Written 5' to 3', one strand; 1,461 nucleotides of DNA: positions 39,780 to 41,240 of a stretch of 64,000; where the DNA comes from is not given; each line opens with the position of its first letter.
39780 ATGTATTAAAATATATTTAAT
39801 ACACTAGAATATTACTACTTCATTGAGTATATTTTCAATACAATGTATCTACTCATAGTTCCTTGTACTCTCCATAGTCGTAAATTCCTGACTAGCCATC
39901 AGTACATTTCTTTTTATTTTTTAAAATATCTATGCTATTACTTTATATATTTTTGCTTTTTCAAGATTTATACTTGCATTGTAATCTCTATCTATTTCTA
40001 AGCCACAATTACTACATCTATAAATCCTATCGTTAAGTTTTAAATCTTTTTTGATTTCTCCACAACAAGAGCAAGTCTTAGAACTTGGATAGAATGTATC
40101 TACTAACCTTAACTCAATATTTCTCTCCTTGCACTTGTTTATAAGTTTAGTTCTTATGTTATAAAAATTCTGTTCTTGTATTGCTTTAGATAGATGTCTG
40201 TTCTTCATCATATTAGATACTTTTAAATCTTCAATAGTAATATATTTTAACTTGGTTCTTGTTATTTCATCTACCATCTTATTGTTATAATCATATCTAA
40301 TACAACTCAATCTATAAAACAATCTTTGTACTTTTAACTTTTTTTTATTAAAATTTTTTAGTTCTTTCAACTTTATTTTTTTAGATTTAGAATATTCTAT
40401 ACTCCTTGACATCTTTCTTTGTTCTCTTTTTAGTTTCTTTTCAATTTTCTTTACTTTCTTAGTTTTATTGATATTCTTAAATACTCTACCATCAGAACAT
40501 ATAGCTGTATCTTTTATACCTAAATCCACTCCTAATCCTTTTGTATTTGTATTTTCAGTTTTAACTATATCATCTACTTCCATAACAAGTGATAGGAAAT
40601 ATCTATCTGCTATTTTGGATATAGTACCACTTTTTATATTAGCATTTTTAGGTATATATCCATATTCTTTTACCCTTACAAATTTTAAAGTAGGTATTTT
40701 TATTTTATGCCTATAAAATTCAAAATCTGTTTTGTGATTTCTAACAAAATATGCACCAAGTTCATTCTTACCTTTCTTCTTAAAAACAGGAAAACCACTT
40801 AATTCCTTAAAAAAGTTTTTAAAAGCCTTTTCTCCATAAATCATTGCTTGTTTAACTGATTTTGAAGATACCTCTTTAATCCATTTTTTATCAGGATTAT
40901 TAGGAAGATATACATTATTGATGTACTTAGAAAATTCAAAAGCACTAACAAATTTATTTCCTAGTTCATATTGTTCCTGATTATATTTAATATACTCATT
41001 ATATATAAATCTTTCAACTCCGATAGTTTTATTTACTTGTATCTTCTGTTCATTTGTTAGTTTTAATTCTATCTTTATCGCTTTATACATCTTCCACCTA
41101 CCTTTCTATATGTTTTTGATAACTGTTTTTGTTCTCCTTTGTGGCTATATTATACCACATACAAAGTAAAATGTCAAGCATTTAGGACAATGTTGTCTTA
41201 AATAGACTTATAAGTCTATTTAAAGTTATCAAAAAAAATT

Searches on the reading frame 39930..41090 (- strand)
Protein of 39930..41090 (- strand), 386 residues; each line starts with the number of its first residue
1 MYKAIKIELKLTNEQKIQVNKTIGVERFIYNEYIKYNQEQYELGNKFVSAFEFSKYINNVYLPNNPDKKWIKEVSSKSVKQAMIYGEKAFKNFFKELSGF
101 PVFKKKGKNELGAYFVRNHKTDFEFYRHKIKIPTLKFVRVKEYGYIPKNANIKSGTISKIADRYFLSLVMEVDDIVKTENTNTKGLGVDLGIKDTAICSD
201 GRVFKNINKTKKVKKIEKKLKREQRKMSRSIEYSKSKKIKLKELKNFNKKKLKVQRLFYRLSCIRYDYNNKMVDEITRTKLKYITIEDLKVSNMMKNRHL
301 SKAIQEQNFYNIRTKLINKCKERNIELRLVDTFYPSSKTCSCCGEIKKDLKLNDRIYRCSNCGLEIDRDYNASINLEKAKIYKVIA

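Call 9: search_protein_families(library=pfam, proteins=[window:39930-41090:-], max_evalue=0.01)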
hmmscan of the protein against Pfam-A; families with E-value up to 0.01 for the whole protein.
window:39930-41090:- (386 aa): 5 families
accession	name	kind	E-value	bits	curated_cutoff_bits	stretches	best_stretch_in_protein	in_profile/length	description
PF07282.18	Cas12f1-like_TNB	-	4.3e-21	75.3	26.3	1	309-376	1-60/60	Cas12f1-like, TNB domain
PF01385.25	OrfB_IS605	-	2.9e-16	60.2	30.5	1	168-298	2-120/120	Probable transposase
PF12323.14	HTH_OrfB_IS605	-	4.5e-12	45.7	21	1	1-46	1-47/47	Helix-turn-helix domain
PF03107.22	C1_2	-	0.0027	18.5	26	1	327-367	7-44/48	C1 domain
PF12760.12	Zn_ribbon_IS1595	-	0.0054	17.1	25.4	1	325-363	6-44/46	Transposase zinc-ribbon domain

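Call 73: search_dna_similar(query=window:39930-41090:-, collection=plasmids, mode=protein, max_rows=12)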
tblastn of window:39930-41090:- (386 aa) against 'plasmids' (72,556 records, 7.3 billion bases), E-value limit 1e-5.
Records with a match: 3725; places in all: 6281; records where one place covers at least 80% of the query: 3242.
Best place of each record, by identity: <60% 3725.
By first word of the organism name: Klebsiella 1239; Enterococcus 529; Escherichia 516; Bacillus 397; Salmonella 283; Campylobacter 99; Clostridium 48; Streptomyces 46; Borrelia 31; Helicobacter 25; and 153 more.
By predicted mobility (MOB-suite, as given by PLSDB): conjugative 2130; non-mobilizable 1224; mobilizable 371.
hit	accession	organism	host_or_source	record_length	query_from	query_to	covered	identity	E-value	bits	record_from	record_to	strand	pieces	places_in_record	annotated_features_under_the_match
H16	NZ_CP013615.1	Clostridium perfringens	canine,Pure culture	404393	1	384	99%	58.8%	3e-121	393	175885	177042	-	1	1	RNA-guided endonuclease TnpB family protein | IS607 family transposase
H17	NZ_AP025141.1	Clostridium botulinum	Homo sapiens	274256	1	384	99%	58.8%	3e-120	390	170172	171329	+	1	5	RNA-guided endonuclease TnpB family protein | IS607 family transposase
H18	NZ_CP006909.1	Clostridium botulinum CDC_1436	Isolate microbial culture,stool (infant)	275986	1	384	99%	58.8%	3e-120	390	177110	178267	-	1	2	RNA-guided endonuclease TnpB family protein | IS607 family transposase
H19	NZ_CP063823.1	Clostridium botulinum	Ham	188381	1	384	99%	58.0%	1e-121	394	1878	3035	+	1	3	transposase | IS607-like element ISCbt3 family transposase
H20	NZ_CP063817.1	Clostridium botulinum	Mink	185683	1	384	99%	58.0%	1e-120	391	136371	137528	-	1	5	RNA-guided endonuclease TnpB family protein | IS607-like element ISCbt3 family transposase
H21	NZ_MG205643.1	Paraclostridium sordellii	Equine disease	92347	1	384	99%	57.7%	7e-122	395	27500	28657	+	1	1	RNA-guided endonuclease TnpB family protein | IS607 family transposase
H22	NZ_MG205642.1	Paraclostridium sordellii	-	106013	1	384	99%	57.5%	1e-120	391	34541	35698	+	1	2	RNA-guided endonuclease TnpB family protein | IS607 family transposase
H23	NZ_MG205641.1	Paraclostridium sordellii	-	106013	1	384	99%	57.5%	1e-120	391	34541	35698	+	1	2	RNA-guided endonuclease TnpB family protein | IS607 family transposase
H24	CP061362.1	Clostridioides sp. ES-W-0016-02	water,pond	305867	1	384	99%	57.5%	7e-109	357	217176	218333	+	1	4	tnpB: IS200/IS605 family element transposase accessory protein TnpB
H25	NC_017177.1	Clostridioides difficile BI1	Homo sapiens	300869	1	384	99%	57.0%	1e-108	357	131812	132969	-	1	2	RNA-guided endonuclease TnpB family protein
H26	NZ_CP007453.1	Peptoclostridium acidaminophilum DSM 3953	black mud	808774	3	384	99%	55.1%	6e-113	369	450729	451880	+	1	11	RNA-guided endonuclease TnpB family protein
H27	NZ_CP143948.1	Agathobacter rectalis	Homo sapiens,cell culture,fecal sample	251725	1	384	99%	53.5%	3e-104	344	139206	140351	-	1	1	RNA-guided endonuclease TnpB family protein | IS607 family transposase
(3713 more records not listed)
